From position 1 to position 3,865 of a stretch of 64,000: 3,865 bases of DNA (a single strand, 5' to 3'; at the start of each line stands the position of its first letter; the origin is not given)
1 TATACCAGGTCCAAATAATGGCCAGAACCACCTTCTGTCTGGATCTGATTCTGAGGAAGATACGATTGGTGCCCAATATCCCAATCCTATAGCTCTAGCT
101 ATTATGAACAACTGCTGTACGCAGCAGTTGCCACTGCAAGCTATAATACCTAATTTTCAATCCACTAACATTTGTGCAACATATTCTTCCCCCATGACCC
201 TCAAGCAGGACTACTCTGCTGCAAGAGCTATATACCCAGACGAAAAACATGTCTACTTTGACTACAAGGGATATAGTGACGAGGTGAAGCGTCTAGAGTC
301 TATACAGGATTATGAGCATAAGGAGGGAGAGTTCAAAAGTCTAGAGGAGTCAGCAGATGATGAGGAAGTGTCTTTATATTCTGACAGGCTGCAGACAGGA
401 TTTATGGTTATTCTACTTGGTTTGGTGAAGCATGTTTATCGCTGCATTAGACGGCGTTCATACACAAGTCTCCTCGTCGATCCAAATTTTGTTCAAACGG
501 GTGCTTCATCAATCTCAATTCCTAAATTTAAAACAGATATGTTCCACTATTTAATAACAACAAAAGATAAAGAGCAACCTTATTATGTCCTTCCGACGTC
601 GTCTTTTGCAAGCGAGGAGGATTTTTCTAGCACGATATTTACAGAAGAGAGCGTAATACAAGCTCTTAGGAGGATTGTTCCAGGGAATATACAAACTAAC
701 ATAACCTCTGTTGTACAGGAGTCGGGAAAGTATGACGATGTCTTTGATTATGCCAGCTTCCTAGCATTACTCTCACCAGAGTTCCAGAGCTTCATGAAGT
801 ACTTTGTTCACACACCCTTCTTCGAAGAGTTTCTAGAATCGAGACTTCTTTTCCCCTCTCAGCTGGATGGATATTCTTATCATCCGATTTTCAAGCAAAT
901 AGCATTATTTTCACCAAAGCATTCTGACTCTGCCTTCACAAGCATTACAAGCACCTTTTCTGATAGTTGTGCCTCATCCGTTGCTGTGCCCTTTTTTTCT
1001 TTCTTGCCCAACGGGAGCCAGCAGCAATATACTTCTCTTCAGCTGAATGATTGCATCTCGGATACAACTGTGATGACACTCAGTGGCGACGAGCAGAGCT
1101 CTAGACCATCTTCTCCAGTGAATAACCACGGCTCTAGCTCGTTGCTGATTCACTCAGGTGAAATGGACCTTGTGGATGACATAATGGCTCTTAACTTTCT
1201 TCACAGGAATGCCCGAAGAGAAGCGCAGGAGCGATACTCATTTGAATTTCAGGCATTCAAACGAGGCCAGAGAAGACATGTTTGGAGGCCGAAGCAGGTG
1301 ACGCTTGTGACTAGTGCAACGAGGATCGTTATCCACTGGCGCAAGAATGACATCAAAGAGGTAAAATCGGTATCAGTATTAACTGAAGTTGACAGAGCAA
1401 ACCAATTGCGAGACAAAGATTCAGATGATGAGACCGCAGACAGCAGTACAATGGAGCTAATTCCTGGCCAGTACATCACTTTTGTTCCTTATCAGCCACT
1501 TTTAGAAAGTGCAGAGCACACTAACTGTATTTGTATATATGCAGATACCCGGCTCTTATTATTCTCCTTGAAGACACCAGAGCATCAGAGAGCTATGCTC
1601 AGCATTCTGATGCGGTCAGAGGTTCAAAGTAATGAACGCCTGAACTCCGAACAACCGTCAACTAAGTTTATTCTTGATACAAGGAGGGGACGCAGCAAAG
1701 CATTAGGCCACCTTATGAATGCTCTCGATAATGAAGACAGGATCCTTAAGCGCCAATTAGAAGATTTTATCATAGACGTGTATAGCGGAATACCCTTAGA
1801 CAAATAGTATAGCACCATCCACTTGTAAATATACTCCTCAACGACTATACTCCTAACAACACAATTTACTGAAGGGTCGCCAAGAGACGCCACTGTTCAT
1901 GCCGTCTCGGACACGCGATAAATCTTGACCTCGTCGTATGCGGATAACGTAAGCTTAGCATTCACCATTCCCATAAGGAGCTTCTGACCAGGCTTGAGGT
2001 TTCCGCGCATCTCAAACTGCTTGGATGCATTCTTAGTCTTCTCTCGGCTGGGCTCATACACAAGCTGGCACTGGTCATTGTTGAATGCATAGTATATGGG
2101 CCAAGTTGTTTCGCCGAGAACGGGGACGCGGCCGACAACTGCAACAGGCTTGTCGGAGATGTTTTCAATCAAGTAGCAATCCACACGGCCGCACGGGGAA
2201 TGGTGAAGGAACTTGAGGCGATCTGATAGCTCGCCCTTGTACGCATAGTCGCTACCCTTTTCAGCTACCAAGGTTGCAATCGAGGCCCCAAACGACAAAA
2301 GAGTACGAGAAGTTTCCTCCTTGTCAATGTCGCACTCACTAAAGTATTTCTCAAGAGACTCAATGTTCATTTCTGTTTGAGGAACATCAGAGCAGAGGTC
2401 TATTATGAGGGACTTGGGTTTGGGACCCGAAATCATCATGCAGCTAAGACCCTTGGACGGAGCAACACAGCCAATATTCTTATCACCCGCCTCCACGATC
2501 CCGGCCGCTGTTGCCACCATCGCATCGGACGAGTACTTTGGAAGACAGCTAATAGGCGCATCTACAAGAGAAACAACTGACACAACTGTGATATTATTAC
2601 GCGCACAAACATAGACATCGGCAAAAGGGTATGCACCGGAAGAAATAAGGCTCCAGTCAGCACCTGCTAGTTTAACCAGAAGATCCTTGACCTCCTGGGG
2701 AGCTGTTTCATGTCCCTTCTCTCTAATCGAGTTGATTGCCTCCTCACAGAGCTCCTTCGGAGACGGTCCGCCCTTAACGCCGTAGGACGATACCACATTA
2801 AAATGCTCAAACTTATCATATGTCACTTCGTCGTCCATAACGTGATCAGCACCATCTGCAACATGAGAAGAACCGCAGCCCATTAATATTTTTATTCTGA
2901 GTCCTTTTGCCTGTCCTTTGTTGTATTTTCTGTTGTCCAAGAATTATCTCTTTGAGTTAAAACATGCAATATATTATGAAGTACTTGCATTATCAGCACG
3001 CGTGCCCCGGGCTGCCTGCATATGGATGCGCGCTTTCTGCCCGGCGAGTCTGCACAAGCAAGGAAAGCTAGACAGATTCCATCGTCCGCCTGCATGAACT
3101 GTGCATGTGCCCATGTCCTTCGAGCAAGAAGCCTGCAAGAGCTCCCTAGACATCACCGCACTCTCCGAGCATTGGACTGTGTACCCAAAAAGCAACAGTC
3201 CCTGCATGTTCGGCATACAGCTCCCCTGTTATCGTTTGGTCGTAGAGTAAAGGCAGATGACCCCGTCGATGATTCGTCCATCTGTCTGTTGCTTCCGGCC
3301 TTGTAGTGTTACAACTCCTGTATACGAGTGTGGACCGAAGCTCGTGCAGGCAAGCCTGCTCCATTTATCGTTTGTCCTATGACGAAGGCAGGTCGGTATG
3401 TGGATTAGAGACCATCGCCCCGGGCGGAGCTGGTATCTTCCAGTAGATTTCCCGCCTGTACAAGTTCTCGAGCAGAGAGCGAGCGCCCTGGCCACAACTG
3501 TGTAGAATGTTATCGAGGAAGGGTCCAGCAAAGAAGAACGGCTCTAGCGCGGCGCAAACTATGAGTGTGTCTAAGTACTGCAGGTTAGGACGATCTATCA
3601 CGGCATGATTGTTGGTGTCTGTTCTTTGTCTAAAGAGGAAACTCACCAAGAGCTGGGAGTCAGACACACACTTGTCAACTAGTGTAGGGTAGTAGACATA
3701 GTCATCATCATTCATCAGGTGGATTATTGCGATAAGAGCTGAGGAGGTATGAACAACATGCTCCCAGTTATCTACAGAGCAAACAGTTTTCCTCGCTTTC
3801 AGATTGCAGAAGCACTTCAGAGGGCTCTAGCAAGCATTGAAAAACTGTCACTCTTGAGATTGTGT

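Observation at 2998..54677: Perfect 7.85-kb direct repeats 43.8 kb apart, bracketing the housekeeping gene block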

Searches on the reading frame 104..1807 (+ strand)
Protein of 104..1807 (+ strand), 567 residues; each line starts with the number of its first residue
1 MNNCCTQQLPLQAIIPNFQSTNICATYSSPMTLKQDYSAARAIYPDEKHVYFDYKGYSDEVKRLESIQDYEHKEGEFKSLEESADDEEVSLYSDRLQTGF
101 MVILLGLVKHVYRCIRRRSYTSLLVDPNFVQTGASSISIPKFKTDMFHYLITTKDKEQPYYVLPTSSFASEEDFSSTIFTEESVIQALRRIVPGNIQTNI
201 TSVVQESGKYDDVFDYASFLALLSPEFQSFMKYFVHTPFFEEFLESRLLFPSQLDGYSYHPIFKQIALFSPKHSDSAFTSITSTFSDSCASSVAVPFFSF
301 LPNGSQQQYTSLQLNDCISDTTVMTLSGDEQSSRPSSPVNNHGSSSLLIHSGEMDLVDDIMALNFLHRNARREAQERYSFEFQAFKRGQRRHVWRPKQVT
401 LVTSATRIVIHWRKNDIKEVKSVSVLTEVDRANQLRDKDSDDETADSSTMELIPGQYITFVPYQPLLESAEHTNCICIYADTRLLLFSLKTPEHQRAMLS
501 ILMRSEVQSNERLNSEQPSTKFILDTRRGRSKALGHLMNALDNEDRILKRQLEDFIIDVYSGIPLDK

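Call 10: search_protein_families(library=pfam, proteins=[window:104-1807:+], max_evalue=0.01)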
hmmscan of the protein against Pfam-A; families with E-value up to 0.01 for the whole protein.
window:104-1807:+ (567 aa): 1 family
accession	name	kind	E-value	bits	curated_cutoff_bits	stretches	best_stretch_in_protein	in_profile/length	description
PF03455.24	dDENN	-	0.00023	21.6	26.8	1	214-249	1-36/49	dDENN domain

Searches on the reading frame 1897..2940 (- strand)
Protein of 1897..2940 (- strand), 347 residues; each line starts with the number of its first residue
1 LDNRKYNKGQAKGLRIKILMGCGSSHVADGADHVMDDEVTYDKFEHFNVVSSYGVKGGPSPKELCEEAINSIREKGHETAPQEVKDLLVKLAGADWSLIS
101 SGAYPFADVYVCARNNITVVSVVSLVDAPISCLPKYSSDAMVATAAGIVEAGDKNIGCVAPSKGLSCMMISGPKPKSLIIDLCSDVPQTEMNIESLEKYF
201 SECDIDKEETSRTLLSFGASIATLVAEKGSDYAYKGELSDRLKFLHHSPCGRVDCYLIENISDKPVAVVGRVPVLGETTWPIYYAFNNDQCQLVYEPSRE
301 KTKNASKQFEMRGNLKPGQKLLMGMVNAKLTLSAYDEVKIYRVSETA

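Call 10: search_protein_families(library=pfam, proteins=[window:1897-2940:-], max_evalue=0.01)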
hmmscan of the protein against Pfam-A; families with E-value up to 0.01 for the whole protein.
window:1897-2940:- (347 aa): 0 families

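Call 15: find_encoding_contigs(protein=window:1897-2883:-, flank=10000, max_places=10)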
Protein window:1897-2883:- (328 aa): 4 contigs read that carry it; 4 places shown.
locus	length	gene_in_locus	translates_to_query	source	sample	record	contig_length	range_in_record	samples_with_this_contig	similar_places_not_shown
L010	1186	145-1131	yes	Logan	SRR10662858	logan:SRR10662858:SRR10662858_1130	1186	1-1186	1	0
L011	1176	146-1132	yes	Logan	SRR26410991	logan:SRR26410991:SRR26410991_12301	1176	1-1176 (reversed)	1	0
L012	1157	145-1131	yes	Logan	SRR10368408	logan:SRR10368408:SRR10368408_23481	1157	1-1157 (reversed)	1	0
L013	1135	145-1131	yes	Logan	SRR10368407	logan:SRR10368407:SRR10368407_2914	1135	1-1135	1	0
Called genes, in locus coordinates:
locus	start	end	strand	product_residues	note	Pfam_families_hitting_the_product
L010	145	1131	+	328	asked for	-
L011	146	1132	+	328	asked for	-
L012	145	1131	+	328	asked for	-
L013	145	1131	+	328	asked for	-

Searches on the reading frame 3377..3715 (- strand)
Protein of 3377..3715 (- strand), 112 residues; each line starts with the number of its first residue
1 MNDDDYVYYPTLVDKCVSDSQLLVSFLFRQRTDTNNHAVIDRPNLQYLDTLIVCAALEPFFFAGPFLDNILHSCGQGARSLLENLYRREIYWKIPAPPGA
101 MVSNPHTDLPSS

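Call 67: find_encoding_contigs(protein=window:3377-3715:-, flank=10000, max_places=10)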
Protein window:3377-3715:- (112 aa): 24 contigs read that carry it; 10 places shown.
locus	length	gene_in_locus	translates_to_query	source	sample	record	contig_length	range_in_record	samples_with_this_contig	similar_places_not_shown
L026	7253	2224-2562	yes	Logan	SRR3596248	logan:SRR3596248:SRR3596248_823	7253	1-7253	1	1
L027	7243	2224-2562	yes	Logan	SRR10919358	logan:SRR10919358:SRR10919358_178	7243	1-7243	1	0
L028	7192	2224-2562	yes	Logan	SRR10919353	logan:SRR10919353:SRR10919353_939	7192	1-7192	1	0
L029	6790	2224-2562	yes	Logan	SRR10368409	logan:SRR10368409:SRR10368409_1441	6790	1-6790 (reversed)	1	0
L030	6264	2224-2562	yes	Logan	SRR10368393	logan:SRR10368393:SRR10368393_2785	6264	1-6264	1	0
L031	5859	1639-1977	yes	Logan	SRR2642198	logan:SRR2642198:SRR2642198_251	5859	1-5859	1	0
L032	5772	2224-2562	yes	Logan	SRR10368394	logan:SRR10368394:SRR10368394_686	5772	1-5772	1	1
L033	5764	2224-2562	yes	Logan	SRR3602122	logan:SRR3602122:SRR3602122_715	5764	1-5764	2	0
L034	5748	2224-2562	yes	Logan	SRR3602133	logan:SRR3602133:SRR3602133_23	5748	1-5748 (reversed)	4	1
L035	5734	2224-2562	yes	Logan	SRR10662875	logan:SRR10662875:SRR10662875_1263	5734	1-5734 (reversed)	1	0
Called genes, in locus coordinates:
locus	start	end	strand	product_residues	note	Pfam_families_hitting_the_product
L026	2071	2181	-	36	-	-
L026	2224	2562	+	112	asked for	-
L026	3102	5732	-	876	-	-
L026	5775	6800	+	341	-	-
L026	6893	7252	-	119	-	?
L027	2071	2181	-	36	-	-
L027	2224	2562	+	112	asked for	-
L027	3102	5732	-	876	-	-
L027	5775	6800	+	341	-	-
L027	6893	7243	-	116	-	?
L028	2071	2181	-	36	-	-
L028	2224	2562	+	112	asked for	-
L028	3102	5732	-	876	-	-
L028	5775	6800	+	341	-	-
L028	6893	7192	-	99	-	?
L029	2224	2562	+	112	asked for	-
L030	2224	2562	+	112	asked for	-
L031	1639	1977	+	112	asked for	-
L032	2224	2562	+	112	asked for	-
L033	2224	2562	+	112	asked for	-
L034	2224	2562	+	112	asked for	-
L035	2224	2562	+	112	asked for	-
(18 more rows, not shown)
